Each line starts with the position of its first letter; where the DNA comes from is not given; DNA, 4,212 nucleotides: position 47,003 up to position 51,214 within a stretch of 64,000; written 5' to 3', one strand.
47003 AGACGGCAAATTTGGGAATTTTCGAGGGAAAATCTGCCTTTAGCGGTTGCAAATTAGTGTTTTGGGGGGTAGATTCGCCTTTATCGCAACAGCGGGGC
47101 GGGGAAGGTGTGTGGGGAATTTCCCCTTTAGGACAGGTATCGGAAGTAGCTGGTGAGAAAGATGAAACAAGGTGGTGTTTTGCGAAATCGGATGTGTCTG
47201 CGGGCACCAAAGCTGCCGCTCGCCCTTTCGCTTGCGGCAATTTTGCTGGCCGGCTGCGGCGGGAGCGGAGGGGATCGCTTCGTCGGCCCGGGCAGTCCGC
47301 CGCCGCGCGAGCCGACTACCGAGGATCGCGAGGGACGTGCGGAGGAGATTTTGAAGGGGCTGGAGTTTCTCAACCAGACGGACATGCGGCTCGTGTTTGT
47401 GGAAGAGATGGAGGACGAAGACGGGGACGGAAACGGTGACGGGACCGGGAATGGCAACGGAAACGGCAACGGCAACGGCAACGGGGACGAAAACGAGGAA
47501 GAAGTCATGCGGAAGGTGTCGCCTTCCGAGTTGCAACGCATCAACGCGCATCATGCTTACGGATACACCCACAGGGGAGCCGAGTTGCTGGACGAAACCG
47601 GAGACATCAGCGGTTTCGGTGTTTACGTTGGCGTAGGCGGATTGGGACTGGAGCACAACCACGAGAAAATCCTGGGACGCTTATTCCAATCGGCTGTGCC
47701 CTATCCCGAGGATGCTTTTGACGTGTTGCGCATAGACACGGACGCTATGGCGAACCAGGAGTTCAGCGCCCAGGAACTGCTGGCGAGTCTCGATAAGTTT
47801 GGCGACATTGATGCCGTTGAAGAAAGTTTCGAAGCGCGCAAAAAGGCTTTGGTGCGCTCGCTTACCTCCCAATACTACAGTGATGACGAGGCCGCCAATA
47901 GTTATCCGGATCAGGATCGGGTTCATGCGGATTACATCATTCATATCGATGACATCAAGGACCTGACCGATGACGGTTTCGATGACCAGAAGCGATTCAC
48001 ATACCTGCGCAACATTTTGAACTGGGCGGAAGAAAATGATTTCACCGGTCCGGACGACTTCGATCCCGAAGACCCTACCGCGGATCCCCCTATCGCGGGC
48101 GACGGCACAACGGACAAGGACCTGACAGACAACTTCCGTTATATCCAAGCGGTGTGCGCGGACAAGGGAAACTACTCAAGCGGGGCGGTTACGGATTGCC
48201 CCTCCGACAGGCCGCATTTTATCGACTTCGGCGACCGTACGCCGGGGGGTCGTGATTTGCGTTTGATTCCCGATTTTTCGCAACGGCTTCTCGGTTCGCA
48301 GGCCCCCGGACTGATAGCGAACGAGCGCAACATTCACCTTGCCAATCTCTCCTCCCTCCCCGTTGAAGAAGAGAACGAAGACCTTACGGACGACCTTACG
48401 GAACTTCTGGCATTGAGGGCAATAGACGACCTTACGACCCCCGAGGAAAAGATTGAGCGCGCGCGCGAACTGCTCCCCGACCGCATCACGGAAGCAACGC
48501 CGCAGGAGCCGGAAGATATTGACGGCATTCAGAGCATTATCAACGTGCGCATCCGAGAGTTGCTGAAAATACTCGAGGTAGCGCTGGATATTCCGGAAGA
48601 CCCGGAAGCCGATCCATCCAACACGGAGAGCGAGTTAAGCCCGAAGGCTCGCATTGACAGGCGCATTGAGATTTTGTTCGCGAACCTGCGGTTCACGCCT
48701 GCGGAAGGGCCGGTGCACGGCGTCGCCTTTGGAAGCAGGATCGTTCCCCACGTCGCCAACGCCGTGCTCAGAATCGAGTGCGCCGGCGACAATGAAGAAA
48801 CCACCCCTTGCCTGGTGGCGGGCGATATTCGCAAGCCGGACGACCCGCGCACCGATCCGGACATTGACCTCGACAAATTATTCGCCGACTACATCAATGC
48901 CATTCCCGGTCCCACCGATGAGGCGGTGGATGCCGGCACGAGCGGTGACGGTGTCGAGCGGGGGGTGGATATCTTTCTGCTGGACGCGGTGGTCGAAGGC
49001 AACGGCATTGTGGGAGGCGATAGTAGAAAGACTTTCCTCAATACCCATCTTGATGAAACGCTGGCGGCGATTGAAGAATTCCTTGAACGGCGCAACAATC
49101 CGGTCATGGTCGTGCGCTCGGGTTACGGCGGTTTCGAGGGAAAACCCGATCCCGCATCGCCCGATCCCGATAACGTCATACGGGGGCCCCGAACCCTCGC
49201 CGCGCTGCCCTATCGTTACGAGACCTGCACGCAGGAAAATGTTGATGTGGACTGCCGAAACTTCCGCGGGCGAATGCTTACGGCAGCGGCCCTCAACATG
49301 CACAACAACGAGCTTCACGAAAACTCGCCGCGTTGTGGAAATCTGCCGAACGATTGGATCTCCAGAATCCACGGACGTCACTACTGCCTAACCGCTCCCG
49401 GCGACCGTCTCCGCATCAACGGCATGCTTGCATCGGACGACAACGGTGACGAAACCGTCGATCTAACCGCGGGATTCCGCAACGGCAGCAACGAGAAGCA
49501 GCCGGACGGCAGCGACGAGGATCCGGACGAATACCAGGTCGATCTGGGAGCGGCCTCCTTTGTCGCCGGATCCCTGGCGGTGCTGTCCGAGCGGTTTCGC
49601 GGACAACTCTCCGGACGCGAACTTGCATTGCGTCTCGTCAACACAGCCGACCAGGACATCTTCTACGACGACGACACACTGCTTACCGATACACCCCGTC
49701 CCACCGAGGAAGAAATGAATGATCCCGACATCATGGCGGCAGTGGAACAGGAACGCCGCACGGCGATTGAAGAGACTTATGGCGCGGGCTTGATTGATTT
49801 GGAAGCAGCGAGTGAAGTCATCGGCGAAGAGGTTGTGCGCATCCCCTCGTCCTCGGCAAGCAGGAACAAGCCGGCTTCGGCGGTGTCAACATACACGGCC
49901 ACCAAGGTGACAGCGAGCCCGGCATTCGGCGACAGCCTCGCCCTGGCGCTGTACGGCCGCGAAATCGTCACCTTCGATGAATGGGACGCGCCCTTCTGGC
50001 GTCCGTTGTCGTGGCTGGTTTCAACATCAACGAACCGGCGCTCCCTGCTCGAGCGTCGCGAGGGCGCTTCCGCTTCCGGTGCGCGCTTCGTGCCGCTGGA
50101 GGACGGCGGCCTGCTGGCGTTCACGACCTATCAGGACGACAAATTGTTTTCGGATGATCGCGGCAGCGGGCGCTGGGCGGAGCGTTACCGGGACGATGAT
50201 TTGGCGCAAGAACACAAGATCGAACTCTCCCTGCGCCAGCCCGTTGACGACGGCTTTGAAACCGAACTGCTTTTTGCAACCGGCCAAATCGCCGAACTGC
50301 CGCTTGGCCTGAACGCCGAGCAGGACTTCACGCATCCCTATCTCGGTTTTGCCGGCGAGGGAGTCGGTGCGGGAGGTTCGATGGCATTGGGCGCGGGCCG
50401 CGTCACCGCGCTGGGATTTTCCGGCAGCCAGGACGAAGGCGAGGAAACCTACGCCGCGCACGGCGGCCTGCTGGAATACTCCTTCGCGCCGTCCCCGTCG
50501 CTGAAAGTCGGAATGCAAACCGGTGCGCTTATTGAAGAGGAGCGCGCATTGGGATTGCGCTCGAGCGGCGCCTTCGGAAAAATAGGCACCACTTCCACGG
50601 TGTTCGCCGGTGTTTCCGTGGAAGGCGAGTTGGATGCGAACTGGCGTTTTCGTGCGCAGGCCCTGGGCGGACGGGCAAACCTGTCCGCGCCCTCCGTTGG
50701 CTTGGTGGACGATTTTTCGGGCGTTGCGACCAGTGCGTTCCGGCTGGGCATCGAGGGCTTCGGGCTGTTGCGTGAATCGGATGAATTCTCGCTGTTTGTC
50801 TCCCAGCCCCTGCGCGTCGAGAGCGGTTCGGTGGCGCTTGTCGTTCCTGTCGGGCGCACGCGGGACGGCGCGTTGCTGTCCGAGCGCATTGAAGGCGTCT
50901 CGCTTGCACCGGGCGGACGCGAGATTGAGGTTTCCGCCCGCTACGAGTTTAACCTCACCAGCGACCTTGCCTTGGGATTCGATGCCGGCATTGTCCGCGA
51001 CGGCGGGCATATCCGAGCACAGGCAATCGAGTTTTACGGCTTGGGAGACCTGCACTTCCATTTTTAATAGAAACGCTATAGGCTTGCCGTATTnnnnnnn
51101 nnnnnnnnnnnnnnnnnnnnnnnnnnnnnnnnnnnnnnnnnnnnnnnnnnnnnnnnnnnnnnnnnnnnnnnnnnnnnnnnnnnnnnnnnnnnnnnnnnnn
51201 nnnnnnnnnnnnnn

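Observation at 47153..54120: Tandem NalP/SphB1-like lipoprotein autotransporter subtilases; upstream copy has a degenerate catalytic Ser motif and an in-frame (GN)n microsatellite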

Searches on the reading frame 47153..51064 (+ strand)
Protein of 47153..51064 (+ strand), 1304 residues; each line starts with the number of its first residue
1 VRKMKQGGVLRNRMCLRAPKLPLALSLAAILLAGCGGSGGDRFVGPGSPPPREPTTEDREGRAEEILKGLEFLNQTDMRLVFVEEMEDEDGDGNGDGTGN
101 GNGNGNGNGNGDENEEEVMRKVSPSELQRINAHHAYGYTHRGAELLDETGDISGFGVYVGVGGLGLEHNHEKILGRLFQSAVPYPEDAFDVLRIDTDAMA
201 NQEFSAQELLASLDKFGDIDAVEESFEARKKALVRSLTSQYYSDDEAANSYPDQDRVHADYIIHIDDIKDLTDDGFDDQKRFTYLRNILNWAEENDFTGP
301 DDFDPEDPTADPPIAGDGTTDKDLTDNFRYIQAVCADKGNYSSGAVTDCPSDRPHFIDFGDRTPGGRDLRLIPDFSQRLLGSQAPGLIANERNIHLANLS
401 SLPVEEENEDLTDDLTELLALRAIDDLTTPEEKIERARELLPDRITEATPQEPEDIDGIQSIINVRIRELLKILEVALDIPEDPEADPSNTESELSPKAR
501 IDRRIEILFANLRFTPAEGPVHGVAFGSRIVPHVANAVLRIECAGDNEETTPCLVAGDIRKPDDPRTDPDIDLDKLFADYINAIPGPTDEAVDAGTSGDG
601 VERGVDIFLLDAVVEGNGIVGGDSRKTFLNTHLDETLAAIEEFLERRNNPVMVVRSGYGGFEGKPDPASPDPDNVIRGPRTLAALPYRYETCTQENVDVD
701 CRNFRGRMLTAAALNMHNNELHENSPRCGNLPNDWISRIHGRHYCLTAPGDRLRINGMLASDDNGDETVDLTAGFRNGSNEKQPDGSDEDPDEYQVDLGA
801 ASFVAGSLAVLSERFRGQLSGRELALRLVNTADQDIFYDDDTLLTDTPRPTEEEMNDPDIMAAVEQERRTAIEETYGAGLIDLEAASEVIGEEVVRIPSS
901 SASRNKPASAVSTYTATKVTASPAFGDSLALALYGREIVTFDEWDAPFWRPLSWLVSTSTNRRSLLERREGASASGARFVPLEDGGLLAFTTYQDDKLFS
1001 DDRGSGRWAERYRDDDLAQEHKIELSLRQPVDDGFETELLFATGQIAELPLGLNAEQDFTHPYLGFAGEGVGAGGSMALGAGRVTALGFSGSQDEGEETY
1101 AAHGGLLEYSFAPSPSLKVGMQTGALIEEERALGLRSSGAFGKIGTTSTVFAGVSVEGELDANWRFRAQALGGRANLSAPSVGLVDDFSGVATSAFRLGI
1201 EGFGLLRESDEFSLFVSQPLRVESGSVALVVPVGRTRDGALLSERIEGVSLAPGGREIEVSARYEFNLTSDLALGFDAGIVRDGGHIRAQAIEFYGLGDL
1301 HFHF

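Call 3: search_protein_families(library=pfam, proteins=[window:47153-51064:+], max_evalue=0.1)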
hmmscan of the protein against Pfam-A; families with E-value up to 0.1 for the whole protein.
window:47153-51064:+ (1304 aa): 1 family
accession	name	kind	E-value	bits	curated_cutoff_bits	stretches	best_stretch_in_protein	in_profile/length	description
PF22807.2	TrAA12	-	0.015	14.1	30.9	1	88-112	398-422/463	TrAA12-like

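Call 4: search_protein_families(library=ncbifam, proteins=[window:47153-51064:+], max_evalue=0.1)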
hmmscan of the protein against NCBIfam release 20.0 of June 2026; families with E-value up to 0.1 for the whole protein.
window:47153-51064:+ (1304 aa): 1 family
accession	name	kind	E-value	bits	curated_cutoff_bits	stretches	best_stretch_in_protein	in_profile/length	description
TIGR02042.1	sir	equivalog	0.056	11.5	731.5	1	146-179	252-284/581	sulfite reductase, ferredoxin dependent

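Call 11: find_homologous_proteins(query=window:47162-51064:+, max_evalue=0.001)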
Query window:47162-51064:+ (1301 aa): 4 proteins with E <= 0.001 among 8000 candidates.
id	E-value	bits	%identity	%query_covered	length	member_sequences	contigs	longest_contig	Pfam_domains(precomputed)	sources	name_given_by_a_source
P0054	0.0e+0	1663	62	100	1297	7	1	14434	-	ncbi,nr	ncbi:MAG: hypothetical protein OXF29_07610 [Hyphomicrobiales bacterium]|nr:hypothetical protein [Hyp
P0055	0.0e+0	1408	55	100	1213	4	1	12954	-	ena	-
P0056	2.9e-164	567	46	37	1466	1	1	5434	-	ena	-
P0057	1.2e-157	545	45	35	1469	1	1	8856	-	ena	-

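Call 13: find_encoding_contigs(protein=P0054, flank=10000, max_places=4)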
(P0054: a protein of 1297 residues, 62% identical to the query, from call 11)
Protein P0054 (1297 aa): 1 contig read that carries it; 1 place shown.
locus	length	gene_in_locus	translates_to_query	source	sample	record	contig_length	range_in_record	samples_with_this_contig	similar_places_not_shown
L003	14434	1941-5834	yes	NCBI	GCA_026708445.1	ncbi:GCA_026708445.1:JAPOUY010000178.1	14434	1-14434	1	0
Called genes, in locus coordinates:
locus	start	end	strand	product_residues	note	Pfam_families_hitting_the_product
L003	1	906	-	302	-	PF03109:ABC1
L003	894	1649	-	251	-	PF01209:Ubie_methyltran, PF13489:Methyltransf_23 (weak), PF13649:Methyltransf_25, PF13847:Methyltransf_31, PF08241:Methyltransf_11, PF08242:Methyltransf_12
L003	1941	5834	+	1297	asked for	-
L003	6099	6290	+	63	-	-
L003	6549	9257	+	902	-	PF00082:Peptidase_S8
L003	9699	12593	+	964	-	PF00082:Peptidase_S8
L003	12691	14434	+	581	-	PF00082:Peptidase_S8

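Call 25: find_related_loci(query=A2, collection=genome_contigs, flank=10000)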
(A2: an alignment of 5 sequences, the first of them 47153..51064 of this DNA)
Query A2 (1304 aa) in genome_contigs; peptide patterns used: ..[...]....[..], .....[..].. (x = any residue, [..] = any of these).
86 stretches matched a pattern; 3 encode a relative of the query (tblastn E <= 1e-3); 3 distinct loci.
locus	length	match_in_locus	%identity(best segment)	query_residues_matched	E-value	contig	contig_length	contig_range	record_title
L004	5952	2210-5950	61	7-1257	0e+0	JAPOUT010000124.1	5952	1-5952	MAG: Hyphomicrobiales bacterium isolate CLI1_bin_3 NODE_665_length_5952_cov_216.931, whole genome shotgun sequence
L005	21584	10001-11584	38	704-1265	8e-28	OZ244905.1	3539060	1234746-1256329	MAG: Gammaproteobacteria bacterium isolate a734ccac-b7d8-410a-8793-3c98b358ebc9 genome assembly, chromosome: 1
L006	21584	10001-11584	38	704-1265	6e-28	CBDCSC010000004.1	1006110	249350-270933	MAG: Gammaproteobacteria bacterium isolate cf513f33-0391-49c8-bdd4-56b301b507bf genome assembly, contig: contig_4, whole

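Call 41: predict_structure(alignment_id=A5)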
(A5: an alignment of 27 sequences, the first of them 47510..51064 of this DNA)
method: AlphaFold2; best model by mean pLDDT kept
length: 1185 residues; sequences in the alignment: 27
mean_pLDDT: 68.1   pTM: 0.65
mean pLDDT of the five models: 68.1, 67.6, 64.2, 61.6, 60.6
residues with pLDDT >= 90: 182; 70-90: 449; 50-70: 245; < 50: 309
segments of 3 or more residues with pLDDT < 50: 1-4, 18-31, 45-57, 59-84, 197-200, 257-289, 360-383, 385-403, 418-448, 468-483, 494-511, 540-556, 633-642, 646-665, 669-679, 722-726, 782-789, 854-856, 876-902
pLDDT, mean of each block of 10 residues (from residue 1): 52 52 31 69 55 46 39 43 57 71 76 73 61 83 85 65 81 83 73 57 57 69 70 78 86 58 30 28 40 66 72 76 63 65 74 60 41 43 45 32 58 59 38 34 44 69 63 39 68 47 36 72 81 74 45 51 68 56 86 77 72 84 89 41 46 34 47 39 86 88 93 74 50 78 80 84 89 87 42 89 89 90 92 89 65 52 70 53 46 44 68 74 78 59 84 87 88 68 90 89 93 89 91 92 88 92 87 93 85 90 94 86 90 91 87 85 83 85 72
secondary structure, 60 per line:
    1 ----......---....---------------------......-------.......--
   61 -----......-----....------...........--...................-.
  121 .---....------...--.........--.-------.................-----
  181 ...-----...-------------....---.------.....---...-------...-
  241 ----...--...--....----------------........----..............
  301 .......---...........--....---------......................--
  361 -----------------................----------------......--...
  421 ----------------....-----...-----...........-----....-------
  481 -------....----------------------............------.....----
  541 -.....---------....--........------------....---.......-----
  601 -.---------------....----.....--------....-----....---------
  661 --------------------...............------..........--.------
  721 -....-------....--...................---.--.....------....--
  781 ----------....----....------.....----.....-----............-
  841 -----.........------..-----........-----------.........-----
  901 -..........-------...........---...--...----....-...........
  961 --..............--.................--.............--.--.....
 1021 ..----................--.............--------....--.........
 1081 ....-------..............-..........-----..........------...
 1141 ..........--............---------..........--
elements in order (helices of 4 or more, strands of 3 or more residues): H5-10 H14-17 E39-44 H52-58 H66-71 H77-80 H87-97 H100-118 H125-128 E143-145 H159-175 H219-223 E237-239 E250-252 H275-282 H287-307 H311-321 H324-327 H337-358 H378-393 E410-415 H437-440 H454-464 H470-473 E488-491 H514-525 E532-536 E542-546 E556-559 H562-569 H582-585 E589-595 H618-621 E626-630 E639-642 E648-651 H681-695 H702-711 H722-725 H733-736 H739-757 H764-768 E775-778 E791-794 E799-802 H809-813 E818-822 E828-832 H833-836 E837-839 H846-854 E868-875 H887-895 E902-911 E919-926 H945-948 E950-960 E963-976 E979-995 E998-1010 E1016-1019 E1027-1042 E1045-1057 E1066-1069 E1072-1084 E1092-1105 E1107-1116 E1122-1131 E1138-1150 E1153-1164 E1174-1183

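Call 81: find_encoding_contigs(protein=P0055, flank=10000, max_places=3)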
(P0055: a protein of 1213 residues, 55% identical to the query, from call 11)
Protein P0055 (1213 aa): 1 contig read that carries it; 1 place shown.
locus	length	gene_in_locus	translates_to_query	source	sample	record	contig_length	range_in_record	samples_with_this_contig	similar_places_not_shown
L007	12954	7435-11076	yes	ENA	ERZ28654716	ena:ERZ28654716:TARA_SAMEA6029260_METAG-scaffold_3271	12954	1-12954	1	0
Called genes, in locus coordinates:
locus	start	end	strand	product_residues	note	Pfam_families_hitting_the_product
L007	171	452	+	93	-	PF01381:HTH_3 (weak), PF13560:HTH_31 (weak)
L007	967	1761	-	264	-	PF00899:ThiF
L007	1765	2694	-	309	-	PF00291:PALP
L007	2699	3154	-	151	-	PF02082:Rrf2, PF03444:WHD_HrcA (weak)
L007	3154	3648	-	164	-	PF00692:dUTPase, PF22769:DCD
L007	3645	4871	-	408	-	PF02441:Flavoprotein, PF04127:DFP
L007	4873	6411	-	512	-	PF03109:ABC1, PF01163:RIO1 (weak), PF27536:UbiB_helical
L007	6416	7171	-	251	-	PF01209:Ubie_methyltran, PF13649:Methyltransf_25, PF13847:Methyltransf_31, PF08241:Methyltransf_11, PF08242:Methyltransf_12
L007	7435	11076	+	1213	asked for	-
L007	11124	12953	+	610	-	?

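Call 82: find_encoding_contigs(protein=P0057, flank=10000, max_places=3)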
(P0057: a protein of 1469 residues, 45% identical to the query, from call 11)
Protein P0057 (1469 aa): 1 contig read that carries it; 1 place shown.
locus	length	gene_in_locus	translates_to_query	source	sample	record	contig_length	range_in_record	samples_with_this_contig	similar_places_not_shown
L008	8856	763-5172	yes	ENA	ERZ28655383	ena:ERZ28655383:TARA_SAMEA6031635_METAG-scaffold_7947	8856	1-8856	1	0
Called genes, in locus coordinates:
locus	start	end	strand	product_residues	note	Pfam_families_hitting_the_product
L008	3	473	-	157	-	?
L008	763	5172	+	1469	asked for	-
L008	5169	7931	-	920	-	PF03710:GlnE, PF08335:GlnD_UR_UTase, PF03710:GlnE, PF08335:GlnD_UR_UTase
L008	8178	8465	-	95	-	PF00216:Bac_DNA_binding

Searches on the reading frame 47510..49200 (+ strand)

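Call 34: search_protein_families(library=pfam, proteins=[window:47510-49200:+], max_evalue=10)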
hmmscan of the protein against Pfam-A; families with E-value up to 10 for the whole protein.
window:47510-49200:+ (563 aa): 1 family
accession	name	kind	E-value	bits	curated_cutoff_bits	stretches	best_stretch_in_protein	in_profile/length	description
PF07743.18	HSCB_C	-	0.9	10.4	22.1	1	325-359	15-48/74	HSCB C-terminal oligomerisation domain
